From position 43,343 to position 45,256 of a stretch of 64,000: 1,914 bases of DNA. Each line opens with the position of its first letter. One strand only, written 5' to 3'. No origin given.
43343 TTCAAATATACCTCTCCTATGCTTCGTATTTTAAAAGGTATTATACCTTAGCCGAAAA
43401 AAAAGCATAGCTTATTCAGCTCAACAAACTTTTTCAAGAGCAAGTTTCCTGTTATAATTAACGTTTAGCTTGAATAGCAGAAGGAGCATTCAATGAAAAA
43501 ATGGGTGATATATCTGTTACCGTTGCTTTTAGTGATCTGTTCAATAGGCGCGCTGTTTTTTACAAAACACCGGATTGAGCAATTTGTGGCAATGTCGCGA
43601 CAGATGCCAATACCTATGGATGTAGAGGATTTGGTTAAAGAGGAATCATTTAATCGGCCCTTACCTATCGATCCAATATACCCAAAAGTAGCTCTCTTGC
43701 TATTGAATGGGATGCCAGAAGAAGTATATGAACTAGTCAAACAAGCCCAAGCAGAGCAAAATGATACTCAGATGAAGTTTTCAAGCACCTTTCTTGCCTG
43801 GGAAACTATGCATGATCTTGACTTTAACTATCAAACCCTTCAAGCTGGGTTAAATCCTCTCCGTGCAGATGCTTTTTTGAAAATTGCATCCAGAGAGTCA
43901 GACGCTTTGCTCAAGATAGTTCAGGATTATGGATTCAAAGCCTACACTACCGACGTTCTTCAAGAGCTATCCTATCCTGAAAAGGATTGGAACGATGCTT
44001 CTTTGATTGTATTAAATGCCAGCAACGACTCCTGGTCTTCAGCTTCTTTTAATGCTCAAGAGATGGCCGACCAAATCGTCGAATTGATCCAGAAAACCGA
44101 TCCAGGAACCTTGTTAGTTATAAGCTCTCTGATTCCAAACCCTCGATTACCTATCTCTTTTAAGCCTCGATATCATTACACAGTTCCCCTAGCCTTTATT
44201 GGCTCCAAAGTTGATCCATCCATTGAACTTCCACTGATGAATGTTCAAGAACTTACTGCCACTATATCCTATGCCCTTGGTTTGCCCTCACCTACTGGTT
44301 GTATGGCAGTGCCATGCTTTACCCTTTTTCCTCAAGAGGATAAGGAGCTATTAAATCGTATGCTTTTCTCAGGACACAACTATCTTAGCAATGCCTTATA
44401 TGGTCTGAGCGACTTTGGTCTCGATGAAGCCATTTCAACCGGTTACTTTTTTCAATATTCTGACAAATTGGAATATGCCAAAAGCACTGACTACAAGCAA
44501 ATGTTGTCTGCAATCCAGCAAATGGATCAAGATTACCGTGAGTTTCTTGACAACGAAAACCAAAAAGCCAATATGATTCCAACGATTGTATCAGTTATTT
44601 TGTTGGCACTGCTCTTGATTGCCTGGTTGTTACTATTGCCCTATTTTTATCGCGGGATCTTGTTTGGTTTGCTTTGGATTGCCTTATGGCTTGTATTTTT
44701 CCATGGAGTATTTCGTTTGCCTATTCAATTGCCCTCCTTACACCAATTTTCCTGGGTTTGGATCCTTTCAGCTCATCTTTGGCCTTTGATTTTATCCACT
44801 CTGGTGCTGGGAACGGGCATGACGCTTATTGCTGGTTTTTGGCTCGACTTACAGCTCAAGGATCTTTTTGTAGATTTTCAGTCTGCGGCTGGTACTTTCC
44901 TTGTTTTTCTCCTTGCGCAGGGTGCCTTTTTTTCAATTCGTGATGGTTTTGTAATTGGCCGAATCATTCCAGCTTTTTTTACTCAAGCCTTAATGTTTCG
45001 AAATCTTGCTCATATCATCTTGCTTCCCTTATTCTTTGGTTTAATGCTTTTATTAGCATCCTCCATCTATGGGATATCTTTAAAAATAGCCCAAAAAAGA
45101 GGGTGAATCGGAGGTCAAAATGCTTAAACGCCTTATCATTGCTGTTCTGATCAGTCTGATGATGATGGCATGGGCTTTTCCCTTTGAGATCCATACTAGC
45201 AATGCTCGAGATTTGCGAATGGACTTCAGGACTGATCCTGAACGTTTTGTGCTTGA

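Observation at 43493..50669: Second membrane-protein + giant-surface-protein pair, sharing a C-terminal module with the first.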

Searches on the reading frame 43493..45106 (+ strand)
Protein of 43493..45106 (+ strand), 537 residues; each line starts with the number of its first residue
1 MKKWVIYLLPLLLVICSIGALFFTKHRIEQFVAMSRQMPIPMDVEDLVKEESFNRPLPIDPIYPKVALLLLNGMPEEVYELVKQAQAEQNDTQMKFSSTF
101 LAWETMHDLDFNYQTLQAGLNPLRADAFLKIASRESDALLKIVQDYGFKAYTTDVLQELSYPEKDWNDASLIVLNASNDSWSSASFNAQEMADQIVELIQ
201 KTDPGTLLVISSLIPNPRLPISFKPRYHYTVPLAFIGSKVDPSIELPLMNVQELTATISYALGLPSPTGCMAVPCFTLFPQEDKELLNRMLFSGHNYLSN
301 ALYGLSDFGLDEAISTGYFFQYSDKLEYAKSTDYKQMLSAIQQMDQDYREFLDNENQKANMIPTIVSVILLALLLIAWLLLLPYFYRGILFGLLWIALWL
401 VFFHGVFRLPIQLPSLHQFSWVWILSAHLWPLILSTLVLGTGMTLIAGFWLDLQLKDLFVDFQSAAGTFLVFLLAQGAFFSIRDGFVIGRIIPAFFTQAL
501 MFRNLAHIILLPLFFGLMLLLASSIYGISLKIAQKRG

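Call 7: search_protein_families(library=pfam, proteins=[window:43493-45106:+], max_evalue=0.01)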
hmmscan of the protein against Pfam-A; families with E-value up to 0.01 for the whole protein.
window:43493-45106:+ (537 aa): 1 family
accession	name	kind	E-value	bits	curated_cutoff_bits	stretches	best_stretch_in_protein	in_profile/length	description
PF20990.2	DUF2207_C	-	0.0098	16.1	33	1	331-407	102-189/247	Predicted membrane protein (DUF2207) C-terminal domain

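Call 12: find_homologous_proteins(query=window:43493-45106:+, max_evalue=0.001)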
Query window:43493-45106:+ (537 aa): 6 proteins with E <= 0.001 among 8000 candidates.
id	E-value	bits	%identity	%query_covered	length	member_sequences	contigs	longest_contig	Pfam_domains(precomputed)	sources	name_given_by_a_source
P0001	0.0e+0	1197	100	100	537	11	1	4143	-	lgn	-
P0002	0.0e+0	1074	88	100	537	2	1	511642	-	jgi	jgi:hypothetical protein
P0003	9.7e-291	983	80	100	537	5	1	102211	-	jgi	jgi:hypothetical protein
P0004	3.6e-264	895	72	100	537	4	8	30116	-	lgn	-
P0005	4.3e-171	588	49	100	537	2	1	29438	-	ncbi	-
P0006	1.1e-147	511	43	100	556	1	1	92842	-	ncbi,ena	-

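Call 13: search_protein_families(library=ncbifam, proteins=[window:43493-45106:+], max_evalue=0.01)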
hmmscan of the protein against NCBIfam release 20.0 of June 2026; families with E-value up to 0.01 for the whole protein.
window:43493-45106:+ (537 aa): 0 families

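Call 14: find_encoding_contigs(protein=P0006, flank=10000, max_places=3)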
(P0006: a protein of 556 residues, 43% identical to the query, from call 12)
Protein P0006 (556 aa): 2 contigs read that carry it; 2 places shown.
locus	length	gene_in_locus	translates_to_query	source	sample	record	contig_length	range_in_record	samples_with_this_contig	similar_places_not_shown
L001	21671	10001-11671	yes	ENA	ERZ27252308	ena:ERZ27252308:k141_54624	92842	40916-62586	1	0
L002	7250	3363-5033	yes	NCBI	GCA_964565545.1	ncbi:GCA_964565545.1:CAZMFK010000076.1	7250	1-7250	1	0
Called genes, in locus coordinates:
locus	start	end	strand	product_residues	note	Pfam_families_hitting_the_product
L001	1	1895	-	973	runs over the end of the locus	PF13439:Glyco_transf_4, PF13579:Glyco_trans_4_4, PF00534:Glycos_transf_1, PF13692:Glyco_trans_1_4, PF03808:Glyco_tran_WecG, PF04230:PS_pyruv_trans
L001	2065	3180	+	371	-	PF03060:NMO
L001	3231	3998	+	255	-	-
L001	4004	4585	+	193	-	PF01195:Pept_tRNA_hydro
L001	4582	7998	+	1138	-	PF17757:UvrB_inter, PF02559:CarD_TRCF_RID, PF00270:DEAD, PF04851:ResIII, PF00271:Helicase_C, PF03461:TRCF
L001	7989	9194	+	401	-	PF00782:DSPc, PF22741:PTP-NADK, PF22784:PTP-SAK, PF22785:Tc-R-P, PF00102:Y_phosphatase (weak), PF01503:PRA-PH (faint), PF03819:MazG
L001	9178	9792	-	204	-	-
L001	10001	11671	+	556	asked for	-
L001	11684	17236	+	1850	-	PF13715:CarbopepD_reg_2 (faint), PF17210:SdrD_B (faint), PF13620:CarboxypepD_reg (weak), PF09136:Glucodextran_B (faint), PF07833:Cu_amine_oxidN1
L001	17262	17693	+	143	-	PF03479:PCC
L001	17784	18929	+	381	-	PF00438:S-AdoMet_synt_N, PF02772:S-AdoMet_synt_M, PF02773:S-AdoMet_synt_C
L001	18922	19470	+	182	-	PF01966:HD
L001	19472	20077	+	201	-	PF02163:Peptidase_M50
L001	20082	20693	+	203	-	PF01553:Acyltransferase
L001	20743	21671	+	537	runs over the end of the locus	PF19568:Spore_III_AA, PF00004:AAA (weak), PF03266:NTPase_1 (faint), PF25516:PTPase, PF01424:R3H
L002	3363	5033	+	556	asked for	-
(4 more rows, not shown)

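Call 15: find_encoding_contigs(protein=P0005, flank=10000, max_places=3)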
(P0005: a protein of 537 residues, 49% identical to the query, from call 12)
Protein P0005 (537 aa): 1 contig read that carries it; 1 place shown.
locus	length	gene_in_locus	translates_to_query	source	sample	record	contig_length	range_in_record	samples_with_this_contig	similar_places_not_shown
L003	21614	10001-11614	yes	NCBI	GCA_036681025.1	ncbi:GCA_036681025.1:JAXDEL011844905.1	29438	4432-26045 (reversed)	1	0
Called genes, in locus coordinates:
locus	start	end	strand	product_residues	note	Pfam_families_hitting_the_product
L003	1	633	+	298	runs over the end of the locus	-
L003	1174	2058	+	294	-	-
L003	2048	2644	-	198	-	-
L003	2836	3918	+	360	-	PF00478:IMPDH (faint), PF03060:NMO, PF01645:Glu_synthase (weak), PF01180:DHO_dh (weak)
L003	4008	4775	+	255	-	-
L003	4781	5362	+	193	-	PF01195:Pept_tRNA_hydro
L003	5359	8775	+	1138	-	PF17757:UvrB_inter, PF02559:CarD_TRCF_RID, PF00270:DEAD, PF04851:ResIII, PF00271:Helicase_C, PF03461:TRCF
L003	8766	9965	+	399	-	PF00782:DSPc, PF22741:PTP-NADK, PF22784:PTP-SAK, PF00102:Y_phosphatase (faint), PF22785:Tc-R-P, PF01503:PRA-PH (faint), PF03819:MazG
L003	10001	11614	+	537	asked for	-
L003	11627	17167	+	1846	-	PF13620:CarboxypepD_reg (weak), PF13715:CarbopepD_reg_2 (faint), PF17210:SdrD_B (faint), PF17802:SpaA (faint), PF22904:NOMO1-like_2nd (faint), PF09136:Glucodextran_B (faint), PF07833:Cu_amine_oxidN1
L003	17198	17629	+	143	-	PF03479:PCC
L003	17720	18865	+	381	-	PF00438:S-AdoMet_synt_N, PF02772:S-AdoMet_synt_M, PF02773:S-AdoMet_synt_C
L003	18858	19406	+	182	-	PF01966:HD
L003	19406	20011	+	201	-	PF02163:Peptidase_M50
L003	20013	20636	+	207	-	PF01553:Acyltransferase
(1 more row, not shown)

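Call 16: find_encoding_contigs(protein=P0003, flank=10000, max_places=3)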
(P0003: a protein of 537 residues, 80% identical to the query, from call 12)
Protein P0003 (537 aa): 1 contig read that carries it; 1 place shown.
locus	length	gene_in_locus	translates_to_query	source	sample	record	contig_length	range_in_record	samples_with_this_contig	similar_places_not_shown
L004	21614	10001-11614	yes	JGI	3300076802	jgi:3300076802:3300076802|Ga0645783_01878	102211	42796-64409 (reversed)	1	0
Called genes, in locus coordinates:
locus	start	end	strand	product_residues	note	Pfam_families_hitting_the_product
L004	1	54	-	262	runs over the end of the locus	-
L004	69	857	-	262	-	-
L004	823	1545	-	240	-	PF02463:SMC_N (faint), PF00005:ABC_tran, PF13304:AAA_21 (faint)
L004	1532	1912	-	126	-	PF00392:GntR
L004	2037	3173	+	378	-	PF00478:IMPDH (faint), PF03060:NMO, PF01180:DHO_dh (weak)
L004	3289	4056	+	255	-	-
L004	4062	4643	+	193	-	PF01195:Pept_tRNA_hydro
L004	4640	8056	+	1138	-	PF17757:UvrB_inter, PF02559:CarD_TRCF_RID, PF00270:DEAD, PF04851:ResIII, PF00271:Helicase_C, PF03461:TRCF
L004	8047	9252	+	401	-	PF00782:DSPc, PF22741:PTP-NADK, PF22784:PTP-SAK, PF22785:Tc-R-P, PF03819:MazG, PF01503:PRA-PH (weak)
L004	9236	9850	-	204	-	-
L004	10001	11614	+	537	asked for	-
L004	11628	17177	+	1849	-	PF13715:CarbopepD_reg_2 (faint), PF09430:EMC7_beta-sandw (faint), PF17802:SpaA (faint), PF09136:Glucodextran_B (faint), PF13620:CarboxypepD_reg (weak), PF07833:Cu_amine_oxidN1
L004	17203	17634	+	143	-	PF03479:PCC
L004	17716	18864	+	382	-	PF00438:S-AdoMet_synt_N, PF02772:S-AdoMet_synt_M, PF02773:S-AdoMet_synt_C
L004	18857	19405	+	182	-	PF01966:HD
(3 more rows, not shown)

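Call 20: find_related_loci(query=A1, collection=genome_contigs, flank=10000)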
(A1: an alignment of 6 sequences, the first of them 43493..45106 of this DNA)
Query A1 (537 aa) in genome_contigs; peptide patterns used: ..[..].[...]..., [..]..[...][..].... (x = any residue, [..] = any of these).
171 stretches matched a pattern; 2 encode a relative of the query (tblastn E <= 1e-3); 2 distinct loci.
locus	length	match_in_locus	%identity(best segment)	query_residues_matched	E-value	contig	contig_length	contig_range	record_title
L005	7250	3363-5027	43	1-536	4e-155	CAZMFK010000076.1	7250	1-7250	MAG TPA_asm: uncultured Caldisericota bacterium isolate SRP241326_co1_77 genome assembly, contig: NODE_12696_length_7250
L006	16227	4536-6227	44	1-536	2e-147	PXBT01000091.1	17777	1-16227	MAG: Caldiserica bacterium isolate T3Sed10_260 T3-Sed10-C5993, whole genome shotgun sequence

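Call 30: predict_structure(alignment_id=A1)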
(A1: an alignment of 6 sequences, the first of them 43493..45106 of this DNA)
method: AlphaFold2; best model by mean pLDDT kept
length: 537 residues; sequences in the alignment: 6
mean_pLDDT: 49.5   pTM: 0.39
mean pLDDT of the five models: 49.5, 47.5, 46.4, 44.7, 42.5
residues with pLDDT >= 90: 0; 70-90: 50; 50-70: 192; < 50: 295
segments of 3 or more residues with pLDDT < 50: 1-4, 23-62, 102-147, 219-228, 241-320, 351-363, 403-429, 443-445, 447-459, 476-515, 533-537
pLDDT, mean of each block of 10 residues (from residue 1): 54 61 46 31 29 28 62 73 70 61 37 29 27 35 49 68 69 66 67 80 72 56 41 64 40 44 39 41 45 43 34 42 50 51 52 46 53 59 55 57 47 42 47 52 47 47 51 48 38 43 43 49 51 45
secondary structure, 60 per line:
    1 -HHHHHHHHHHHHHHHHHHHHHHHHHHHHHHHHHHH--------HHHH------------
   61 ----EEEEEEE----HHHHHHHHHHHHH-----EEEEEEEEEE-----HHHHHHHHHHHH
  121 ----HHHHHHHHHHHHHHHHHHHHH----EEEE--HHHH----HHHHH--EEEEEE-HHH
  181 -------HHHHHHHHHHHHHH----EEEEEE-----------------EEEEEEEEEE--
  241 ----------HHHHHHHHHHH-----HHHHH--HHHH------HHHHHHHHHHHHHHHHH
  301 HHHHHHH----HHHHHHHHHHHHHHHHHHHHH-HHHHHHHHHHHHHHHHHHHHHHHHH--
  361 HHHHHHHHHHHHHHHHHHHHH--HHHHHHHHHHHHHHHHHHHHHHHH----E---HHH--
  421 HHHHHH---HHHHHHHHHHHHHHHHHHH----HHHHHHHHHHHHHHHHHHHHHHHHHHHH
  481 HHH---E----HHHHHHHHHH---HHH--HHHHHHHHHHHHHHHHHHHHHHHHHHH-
elements in order: H2-36 H45-48 E65-71 H76-88 E94-103 H109-120 H125-145 E150-153 H156-159 H164-168 E171-176 H188-201 E206-211 E229-238 H251-261 H267-271 H274-277 H284-307 H312-332 H334-358 H361-381 H384-407 H421-426 H430-448 H453-483 H492-501 H510-536

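Call 31: search_protein_representatives(alignment_id=A1)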
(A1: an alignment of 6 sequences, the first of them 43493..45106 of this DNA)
Query: 6 sequences, 537 profile positions. Proteins with E-value up to 0.001 (for the whole library): 10; up to 1e-10: 10; up to 1e-30: 9. The best 10 are listed.
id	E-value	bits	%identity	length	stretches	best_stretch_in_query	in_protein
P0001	0.0e+00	1030.1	-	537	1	1-537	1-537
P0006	1.1e-267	905.3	-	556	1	1-537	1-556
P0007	5.4e-74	266.1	-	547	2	188-534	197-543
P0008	1.1e-66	242.1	-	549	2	184-530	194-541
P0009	2.6e-66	240.8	-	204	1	1-200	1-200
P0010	4.6e-59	216.9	-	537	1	1-528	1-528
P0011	2.5e-57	211.1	-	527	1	43-521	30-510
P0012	1.6e-44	168.9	-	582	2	182-532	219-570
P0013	9.6e-36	139.9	-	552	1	1-527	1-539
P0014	1.6e-27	112.8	-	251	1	208-417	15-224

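Call 35: find_homologous_proteins(query=A2, max_evalue=0.001)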
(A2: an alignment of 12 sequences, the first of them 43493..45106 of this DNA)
Query A2 (12 sequences) (537 aa, profile of the alignment): 6 proteins with E <= 0.001 among 8000 candidates.
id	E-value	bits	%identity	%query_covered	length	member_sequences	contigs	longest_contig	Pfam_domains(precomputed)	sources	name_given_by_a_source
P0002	3.1e-242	823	88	100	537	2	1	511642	-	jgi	jgi:hypothetical protein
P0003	1.3e-238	811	80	100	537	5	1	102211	-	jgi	jgi:hypothetical protein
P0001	1.3e-237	808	100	100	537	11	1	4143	-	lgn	-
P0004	1.9e-236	804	72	100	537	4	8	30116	-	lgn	-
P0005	1.0e-217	742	49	100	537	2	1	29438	-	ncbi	-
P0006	6.4e-209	713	43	100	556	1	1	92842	-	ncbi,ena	-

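Call 36: find_encoding_contigs(protein=P0007, flank=10000, max_places=3)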
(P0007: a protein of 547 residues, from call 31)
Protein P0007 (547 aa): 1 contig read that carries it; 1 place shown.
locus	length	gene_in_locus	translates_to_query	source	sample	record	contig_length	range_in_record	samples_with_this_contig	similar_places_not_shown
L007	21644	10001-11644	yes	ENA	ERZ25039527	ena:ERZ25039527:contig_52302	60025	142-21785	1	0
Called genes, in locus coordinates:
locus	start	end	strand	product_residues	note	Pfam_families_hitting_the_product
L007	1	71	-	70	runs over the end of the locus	?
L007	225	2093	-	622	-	PF00496:SBP_bac_5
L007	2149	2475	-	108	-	-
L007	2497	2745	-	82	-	PF11213:DUF3006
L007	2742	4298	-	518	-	PF00753:Lactamase_B, PF23023:Anti-Pycsar_Apyc1, PF07833:Cu_amine_oxidN1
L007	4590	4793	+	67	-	PF00749:tRNA-synt_1c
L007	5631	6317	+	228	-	PF03950:tRNA-synt_1c_C, PF20974:tRNA-synt_1c_C2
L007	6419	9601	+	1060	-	PF05228:CHASE4, PF03924:CHASE, PF00989:PAS, PF08448:PAS_4, PF00989:PAS, PF13188:PAS_8, PF13426:PAS_9, PF00512:HisKA, +2 more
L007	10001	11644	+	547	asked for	-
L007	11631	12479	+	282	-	PF13620:CarboxypepD_reg (weak)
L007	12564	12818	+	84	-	PF00106:adh_short, PF13561:adh_short_C2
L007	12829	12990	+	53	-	PF13561:adh_short_C2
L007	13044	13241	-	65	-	-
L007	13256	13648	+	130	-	PF00171:Aldedh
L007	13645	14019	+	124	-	PF00171:Aldedh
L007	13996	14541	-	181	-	-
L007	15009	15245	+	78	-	PF03328:HpcH_HpaI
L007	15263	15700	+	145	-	PF03328:HpcH_HpaI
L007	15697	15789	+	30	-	-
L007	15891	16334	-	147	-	-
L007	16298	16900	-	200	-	-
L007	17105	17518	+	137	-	PF04223:CitF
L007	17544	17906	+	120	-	PF00111:Fer2 (faint)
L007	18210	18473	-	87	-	PF09386:ParD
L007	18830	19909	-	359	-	PF01594:AI-2E_transport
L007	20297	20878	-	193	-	PF00484:Pro_CA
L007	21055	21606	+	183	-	PF00126:HTH_1, PF03466:LysR_substrate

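Call 37: find_encoding_contigs(protein=P0013, flank=10000, max_places=3)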
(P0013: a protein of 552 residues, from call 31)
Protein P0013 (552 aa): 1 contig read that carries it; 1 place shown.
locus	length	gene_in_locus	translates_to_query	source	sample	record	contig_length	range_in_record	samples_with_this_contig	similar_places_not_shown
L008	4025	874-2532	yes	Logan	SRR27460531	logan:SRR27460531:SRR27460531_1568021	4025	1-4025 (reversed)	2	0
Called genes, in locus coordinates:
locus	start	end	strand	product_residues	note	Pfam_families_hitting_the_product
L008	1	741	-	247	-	?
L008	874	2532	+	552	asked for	-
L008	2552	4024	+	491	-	?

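Call 40: find_encoding_contigs(protein=P0008, flank=10000, max_places=2)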
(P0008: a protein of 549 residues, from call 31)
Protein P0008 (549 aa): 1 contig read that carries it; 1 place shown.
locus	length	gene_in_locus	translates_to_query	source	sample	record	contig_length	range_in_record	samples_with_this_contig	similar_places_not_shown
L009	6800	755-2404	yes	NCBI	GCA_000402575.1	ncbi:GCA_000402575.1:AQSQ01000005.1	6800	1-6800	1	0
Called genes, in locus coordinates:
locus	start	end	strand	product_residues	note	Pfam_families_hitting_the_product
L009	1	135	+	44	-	?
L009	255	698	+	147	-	-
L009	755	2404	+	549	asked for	-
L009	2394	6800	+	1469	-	?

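Call 41: find_encoding_contigs(protein=P0010, flank=10000, max_places=2)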
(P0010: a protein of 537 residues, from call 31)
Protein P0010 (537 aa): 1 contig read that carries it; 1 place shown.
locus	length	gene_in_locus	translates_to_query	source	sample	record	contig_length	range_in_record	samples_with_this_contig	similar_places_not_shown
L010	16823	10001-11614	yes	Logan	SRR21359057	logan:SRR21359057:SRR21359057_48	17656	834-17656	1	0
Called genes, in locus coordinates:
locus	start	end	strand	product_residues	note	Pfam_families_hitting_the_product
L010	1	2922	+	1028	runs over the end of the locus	PF01565:FAD_binding_4, PF02913:FAD-oxidase_C (faint), PF13183:Fer4_8, PF13534:Fer4_17 (weak), PF02754:CCG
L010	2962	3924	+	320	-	PF00389:2-Hacid_dh, PF02826:2-Hacid_dh_C, PF03446:NAD_binding_2, PF07991:KARI_N (weak)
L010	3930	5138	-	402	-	PF00782:DSPc, PF14566:PTPlike_phytase (weak), PF22741:PTP-NADK, PF22784:PTP-SAK, PF22785:Tc-R-P, PF00102:Y_phosphatase, PF01503:PRA-PH (faint), PF03819:MazG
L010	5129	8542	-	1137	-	PF17757:UvrB_inter, PF02559:CarD_TRCF_RID, PF00270:DEAD, PF04851:ResIII, PF00271:Helicase_C, PF03461:TRCF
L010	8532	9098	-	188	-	PF01195:Pept_tRNA_hydro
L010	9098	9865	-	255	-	-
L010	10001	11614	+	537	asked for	-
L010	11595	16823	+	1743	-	?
